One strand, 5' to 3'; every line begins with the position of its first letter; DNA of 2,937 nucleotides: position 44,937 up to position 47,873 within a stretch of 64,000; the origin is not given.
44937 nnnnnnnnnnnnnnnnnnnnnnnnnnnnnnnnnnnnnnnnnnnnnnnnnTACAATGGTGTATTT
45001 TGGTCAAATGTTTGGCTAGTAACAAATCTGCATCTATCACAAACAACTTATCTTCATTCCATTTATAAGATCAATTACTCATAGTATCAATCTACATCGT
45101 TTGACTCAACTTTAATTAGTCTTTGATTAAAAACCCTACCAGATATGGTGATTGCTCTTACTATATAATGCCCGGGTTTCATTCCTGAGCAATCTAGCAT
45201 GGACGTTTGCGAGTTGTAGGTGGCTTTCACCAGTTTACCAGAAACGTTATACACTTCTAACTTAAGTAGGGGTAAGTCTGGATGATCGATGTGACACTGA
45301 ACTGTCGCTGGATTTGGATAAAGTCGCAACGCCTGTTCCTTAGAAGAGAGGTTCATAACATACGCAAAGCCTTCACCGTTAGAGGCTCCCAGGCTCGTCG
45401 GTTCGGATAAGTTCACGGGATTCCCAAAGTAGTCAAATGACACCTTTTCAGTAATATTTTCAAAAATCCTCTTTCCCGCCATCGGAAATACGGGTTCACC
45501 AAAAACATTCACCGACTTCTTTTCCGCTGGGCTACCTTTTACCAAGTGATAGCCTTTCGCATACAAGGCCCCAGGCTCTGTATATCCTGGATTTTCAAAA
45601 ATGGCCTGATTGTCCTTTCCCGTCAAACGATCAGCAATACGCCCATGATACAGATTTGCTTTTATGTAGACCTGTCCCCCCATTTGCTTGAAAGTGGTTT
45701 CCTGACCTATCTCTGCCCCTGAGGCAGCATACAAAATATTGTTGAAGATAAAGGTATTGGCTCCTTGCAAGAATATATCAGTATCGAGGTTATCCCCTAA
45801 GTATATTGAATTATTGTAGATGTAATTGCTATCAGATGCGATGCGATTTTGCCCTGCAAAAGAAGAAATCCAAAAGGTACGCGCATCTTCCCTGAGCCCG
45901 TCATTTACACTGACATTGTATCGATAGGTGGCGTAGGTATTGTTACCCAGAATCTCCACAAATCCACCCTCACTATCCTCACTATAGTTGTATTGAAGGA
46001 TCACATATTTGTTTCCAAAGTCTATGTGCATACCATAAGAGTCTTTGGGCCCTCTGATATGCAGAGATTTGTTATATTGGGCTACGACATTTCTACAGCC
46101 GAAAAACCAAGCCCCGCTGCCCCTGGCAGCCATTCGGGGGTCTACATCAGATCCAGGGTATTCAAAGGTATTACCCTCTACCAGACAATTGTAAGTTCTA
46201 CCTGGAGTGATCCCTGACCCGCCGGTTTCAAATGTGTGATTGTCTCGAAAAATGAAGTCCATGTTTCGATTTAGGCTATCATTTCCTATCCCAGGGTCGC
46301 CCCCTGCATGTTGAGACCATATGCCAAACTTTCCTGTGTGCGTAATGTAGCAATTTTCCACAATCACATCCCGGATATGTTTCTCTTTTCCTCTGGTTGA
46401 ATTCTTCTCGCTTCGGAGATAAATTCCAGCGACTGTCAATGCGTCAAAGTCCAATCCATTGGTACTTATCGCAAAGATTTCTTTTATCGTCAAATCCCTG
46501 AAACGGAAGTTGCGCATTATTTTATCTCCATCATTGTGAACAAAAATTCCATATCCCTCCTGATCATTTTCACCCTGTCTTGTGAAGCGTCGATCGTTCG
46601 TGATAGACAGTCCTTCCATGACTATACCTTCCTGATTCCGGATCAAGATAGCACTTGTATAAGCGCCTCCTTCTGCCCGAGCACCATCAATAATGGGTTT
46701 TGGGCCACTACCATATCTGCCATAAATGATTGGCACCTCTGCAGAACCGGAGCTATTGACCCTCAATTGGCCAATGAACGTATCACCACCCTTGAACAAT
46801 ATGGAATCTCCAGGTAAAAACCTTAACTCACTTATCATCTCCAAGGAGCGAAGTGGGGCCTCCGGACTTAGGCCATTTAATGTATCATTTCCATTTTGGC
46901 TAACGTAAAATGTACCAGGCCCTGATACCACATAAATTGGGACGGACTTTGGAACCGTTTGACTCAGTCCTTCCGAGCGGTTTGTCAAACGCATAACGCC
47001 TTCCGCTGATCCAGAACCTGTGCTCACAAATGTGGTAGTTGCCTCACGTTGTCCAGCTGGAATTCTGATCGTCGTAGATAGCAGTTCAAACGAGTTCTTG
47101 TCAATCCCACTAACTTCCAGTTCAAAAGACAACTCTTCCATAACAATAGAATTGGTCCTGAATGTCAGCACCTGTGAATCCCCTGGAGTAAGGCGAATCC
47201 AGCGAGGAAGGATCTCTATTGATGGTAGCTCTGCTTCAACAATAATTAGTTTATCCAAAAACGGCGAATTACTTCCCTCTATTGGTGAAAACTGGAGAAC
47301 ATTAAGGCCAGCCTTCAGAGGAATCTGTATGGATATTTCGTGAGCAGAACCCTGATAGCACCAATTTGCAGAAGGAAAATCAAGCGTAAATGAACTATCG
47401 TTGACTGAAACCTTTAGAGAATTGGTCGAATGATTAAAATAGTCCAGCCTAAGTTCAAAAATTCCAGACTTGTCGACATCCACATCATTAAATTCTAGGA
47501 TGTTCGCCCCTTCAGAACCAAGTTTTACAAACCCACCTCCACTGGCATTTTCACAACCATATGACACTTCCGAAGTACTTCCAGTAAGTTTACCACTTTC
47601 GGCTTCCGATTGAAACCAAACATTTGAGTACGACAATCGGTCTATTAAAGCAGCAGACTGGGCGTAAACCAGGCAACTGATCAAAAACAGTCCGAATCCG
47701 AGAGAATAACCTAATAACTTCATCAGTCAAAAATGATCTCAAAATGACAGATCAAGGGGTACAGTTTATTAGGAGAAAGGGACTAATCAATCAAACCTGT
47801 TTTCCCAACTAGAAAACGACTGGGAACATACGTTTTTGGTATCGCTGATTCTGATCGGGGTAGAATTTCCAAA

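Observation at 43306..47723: Tandem paralogous beta-helix proteins with a shared D/H/D/E motif: candidate new CAZyme family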

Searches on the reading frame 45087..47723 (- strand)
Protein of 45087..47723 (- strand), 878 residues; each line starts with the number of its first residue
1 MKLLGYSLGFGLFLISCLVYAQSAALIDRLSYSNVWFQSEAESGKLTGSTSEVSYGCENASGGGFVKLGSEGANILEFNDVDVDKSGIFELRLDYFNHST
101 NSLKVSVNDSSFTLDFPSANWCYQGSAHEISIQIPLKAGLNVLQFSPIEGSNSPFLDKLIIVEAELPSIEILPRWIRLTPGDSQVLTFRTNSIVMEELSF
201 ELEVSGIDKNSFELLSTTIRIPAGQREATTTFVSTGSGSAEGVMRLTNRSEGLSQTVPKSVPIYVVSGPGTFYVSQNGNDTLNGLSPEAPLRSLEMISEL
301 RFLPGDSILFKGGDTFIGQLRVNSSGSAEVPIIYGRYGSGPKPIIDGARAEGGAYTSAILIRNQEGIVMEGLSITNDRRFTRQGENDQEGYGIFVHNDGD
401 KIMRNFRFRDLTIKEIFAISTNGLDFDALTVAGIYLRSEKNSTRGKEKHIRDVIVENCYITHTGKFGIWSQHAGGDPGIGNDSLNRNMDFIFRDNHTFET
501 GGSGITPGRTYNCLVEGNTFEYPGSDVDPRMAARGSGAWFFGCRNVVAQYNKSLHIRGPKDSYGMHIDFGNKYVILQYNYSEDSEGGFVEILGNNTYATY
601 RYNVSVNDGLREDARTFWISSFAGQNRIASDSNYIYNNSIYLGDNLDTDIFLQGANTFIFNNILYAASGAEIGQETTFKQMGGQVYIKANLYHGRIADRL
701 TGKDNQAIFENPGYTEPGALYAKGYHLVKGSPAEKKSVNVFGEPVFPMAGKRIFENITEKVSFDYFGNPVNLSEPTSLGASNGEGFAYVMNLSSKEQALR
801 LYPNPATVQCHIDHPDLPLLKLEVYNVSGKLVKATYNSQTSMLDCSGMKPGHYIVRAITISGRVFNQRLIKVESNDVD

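Call 4: search_protein_families(library=pfam, proteins=[window:45087-47723:-], max_evalue=1)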
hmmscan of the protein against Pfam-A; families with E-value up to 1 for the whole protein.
window:45087-47723:- (878 aa): 2 families
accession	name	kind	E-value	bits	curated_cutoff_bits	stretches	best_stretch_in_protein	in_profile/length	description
PF18962.6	Por_Secre_tail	-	4.5e-09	36.9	27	1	801-865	1-70/75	Secretion system C-terminal sorting domain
PF13229.12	Beta_helix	-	5.9e-06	26.4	25.9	1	453-604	11-133/158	Right handed beta helix region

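Call 5: search_protein_families(library=ncbifam, proteins=[window:45087-47723:-], max_evalue=1)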
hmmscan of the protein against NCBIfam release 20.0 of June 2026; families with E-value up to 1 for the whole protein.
window:45087-47723:- (878 aa): 4 families
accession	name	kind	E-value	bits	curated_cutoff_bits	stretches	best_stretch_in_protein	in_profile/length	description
TIGR04183.1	Por_Secre_tail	domain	8e-11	41.8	23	1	801-871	1-71/72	T9SS type A sorting domain-containing protein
NF052644.1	T9SS_DNase_Rie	equivalog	2.5e-05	23.7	260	1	821-871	201-250/251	T9SS-dependent surface endonuclease, AS87_RS02955 family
NF033708.1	T9SS_Cterm_ChiA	domain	0.0038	17.1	40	1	822-870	4-54/55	T9SS sorting signal type C domain-containing protein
NF050177.1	TapA_OM_Porphy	equivalog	0.014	14.1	500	1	791-869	463-541/544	TapA/TapC family T9SS-dependent outer membrane protein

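Call 7: search_solved_structures(query=window:45087-47723:-, max_evalue=10, show_alignments=3)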
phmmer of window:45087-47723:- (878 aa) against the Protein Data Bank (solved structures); distinct sequences matched with E-value up to 10: 2.
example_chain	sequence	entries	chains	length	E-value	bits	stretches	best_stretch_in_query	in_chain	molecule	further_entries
6kqs_A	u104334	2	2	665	9.8e-19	70.3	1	271-608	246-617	lacto-N-biosidase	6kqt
7v6m_A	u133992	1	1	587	5.9e-15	57.8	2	270-469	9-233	Fibronectin type III domain-containing protein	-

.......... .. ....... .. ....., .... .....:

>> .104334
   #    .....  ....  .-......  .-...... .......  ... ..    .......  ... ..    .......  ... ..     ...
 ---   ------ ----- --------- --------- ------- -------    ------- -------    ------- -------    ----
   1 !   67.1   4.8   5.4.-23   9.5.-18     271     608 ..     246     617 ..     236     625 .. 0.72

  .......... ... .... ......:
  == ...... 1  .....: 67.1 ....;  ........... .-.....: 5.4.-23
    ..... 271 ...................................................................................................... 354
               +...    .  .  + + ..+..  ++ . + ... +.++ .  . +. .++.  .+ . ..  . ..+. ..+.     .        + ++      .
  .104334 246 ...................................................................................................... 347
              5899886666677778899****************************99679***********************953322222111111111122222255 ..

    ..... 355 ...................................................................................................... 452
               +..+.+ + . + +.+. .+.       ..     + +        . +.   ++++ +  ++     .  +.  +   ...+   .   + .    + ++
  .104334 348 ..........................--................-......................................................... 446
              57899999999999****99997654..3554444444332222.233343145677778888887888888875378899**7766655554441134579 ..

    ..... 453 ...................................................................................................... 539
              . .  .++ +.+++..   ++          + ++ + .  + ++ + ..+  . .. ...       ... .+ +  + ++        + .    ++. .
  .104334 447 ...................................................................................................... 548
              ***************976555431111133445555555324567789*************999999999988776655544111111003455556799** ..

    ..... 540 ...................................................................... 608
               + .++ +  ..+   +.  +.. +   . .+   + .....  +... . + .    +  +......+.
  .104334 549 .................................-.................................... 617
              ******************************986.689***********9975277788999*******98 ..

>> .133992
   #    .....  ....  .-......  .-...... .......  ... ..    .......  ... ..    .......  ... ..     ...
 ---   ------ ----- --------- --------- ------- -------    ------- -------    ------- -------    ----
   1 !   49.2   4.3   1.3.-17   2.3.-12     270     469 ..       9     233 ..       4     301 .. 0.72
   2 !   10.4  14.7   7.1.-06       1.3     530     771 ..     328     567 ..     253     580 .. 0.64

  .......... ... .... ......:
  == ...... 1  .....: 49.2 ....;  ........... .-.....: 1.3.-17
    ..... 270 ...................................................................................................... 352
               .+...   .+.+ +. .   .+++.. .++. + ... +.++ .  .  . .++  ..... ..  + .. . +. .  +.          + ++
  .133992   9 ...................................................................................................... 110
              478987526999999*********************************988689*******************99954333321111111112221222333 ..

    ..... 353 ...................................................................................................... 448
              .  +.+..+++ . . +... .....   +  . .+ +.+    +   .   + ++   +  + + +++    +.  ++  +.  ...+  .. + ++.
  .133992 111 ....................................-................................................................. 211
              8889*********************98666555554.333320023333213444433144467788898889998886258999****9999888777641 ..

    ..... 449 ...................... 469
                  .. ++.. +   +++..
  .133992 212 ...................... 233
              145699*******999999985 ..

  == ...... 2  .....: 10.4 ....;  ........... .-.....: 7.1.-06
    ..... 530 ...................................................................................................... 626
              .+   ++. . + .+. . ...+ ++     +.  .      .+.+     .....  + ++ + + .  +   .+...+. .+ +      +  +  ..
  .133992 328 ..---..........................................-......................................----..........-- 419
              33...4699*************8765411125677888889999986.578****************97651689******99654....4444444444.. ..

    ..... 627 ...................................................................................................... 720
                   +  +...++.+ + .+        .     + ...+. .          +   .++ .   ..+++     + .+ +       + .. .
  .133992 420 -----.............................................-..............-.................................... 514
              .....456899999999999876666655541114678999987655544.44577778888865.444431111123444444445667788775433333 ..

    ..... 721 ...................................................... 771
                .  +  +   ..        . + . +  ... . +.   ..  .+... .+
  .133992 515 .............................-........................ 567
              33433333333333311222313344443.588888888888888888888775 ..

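Call 49: find_homologous_proteins(query=window:45087-47723:-, max_evalue=0.001)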
Query window:45087-47723:- (878 aa): 74 proteins with E <= 0.001 among 8000 candidates.
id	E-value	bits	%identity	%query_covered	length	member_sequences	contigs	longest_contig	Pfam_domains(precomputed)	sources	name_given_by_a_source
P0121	0.0e+0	1401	99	71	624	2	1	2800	PF22842.4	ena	-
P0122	6.1e-237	807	48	93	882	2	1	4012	PF18962.8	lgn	-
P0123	1.1e-233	796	46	94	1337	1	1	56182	PF13229.13,PF18962.8,PF16347.11,PF00884.29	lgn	-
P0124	2.2e-232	792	48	91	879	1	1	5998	PF13229.13,PF18962.8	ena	-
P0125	5.0e-228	778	46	94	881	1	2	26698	PF13229.13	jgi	-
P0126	2.9e-224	765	44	94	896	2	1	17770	PF18962.8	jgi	-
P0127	8.4e-224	764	46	88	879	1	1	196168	PF18962.8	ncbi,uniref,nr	ncbi:T9SS type A sorting domain-containing protein [Marinilabilia rubra]|uniref:Secretion system C-t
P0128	8.3e-223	760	52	72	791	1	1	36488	PF18962.8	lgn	-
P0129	4.4e-222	758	45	92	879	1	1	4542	PF18962.8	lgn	-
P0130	1.3e-220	753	52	69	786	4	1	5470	PF13229.13,PF18962.8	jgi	jgi:hypothetical protein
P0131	1.6e-220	753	53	68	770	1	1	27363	PF13229.13,PF18962.8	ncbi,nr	ncbi:MAG: hypothetical protein RQ746_14410 [Bacteroidales bacterium]|nr:hypothetical protein [Bacter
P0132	1.6e-220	753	54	64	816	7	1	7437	PF13229.13,PF18962.8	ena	-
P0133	2.0e-219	749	54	64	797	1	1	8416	PF13229.13,PF18962.8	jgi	jgi:hypothetical protein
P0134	1.5e-217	743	48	72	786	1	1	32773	PF18962.8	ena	-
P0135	8.2e-213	727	46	88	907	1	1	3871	PF13229.13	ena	-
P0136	5.3e-212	725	47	84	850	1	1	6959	PF18962.8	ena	-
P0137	1.9e-209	716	53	64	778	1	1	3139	PF13229.13,PF18962.8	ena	-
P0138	1.1e-207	710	51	65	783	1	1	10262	PF18962.8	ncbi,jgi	ncbi:MAG: T9SS type A sorting domain-containing protein [Bacteroidales bacterium]|jgi:hypothetical p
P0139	1.2e-207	710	45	85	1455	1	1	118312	PF16990.12,PF18962.8,PF01663.28,PF16347.11,PF00884.29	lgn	-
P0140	8.5e-206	704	51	66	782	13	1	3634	PF18962.8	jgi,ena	jgi:hypothetical protein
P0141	4.3e-203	695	54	58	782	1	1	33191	PF18962.8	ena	-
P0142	1.4e-202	693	52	62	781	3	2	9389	PF13229.13,PF18962.8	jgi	-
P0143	7.5e-202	691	51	65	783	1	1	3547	PF18962.8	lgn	-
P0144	8.9e-202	691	50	65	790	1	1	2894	PF18962.8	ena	-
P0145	1.3e-200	687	52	64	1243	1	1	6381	PF18962.8,PF16347.11,PF00884.29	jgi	jgi:arylsulfatase A-like enzyme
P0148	1.4e-199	684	49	67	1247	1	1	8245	PF18962.8,PF16347.11,PF00884.29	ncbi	-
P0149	5.8e-199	682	48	67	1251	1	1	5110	PF18962.8,PF01663.28,PF16347.11,PF00884.29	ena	-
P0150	8.8e-198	678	49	67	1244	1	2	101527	PF18962.8,PF16347.11,PF00884.29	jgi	jgi:arylsulfatase A-like enzyme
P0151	1.8e-196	673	50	62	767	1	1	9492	PF18962.8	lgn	-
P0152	4.8e-196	672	48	64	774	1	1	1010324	PF18962.8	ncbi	-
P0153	5.5e-193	662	49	62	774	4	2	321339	PF18962.8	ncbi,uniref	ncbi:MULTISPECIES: T9SS type A sorting domain-containing protein [unclassified Carboxylicivirga]|uni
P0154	8.0e-193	661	56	61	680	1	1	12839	PF13229.13,PF18962.8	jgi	jgi:hypothetical protein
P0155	3.2e-192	659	48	69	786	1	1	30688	PF13229.13,PF18962.8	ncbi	-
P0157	5.3e-186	639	50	65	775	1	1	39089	PF18962.8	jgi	jgi:hypothetical protein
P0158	1.1e-185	638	49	61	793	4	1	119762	PF18962.8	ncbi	-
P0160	8.7e-184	631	42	73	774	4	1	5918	PF18962.8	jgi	-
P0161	2.7e-181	623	48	64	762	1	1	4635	PF18962.8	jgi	-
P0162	9.5e-178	611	53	58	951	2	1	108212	PF09603.16,PF18962.8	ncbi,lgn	-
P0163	3.8e-175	603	54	57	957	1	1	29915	PF09603.16,PF18962.8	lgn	-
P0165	3.2e-174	600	51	61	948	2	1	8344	PF09603.16,PF13229.13,PF18962.8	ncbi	-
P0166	1.4e-173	598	53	57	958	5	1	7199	PF09603.16,PF13229.13,PF18962.8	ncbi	-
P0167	7.8e-173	595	52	59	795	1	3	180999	PF16990.12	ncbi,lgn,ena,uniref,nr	ncbi:CBM35 domain-containing protein [Thalassotalea sp. Y01]|uniref:CBM35 domain-containing protein 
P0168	3.5e-171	590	51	60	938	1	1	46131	PF09603.16,PF13229.13,PF18962.8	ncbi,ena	-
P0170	8.8e-168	578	53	59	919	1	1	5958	PF18962.8,PF14200.13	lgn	-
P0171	8.5e-163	562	47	64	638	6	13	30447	PF18962.8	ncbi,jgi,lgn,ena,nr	ncbi:MAG: T9SS type A sorting domain-containing protein [Flavobacteriales bacterium]|nr:T9SS type A 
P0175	2.1e-128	448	40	67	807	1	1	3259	PF18962.8,PF02018.24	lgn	-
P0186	1.7e-11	61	46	9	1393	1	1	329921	PF13229.13,PF07691.18,PF10528.15,PF18962.8,PF08305.18,PF02018.24,PF05048.20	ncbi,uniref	ncbi:NPCBM/NEW2 domain-containing protein [Spirosoma soli]|uniref:NPCBM/NEW2 domain-containing prote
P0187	1.6e-9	55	41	9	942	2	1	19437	PF13229.13,PF18962.8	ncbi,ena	-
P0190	7.0e-8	49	25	53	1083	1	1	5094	PF13229.13,PF18962.8,PF02018.24,PF13860.13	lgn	-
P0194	2.8e-4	37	40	9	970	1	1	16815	PF13229.13,PF07691.18,PF10528.15,PF18962.8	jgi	jgi:hypothetical protein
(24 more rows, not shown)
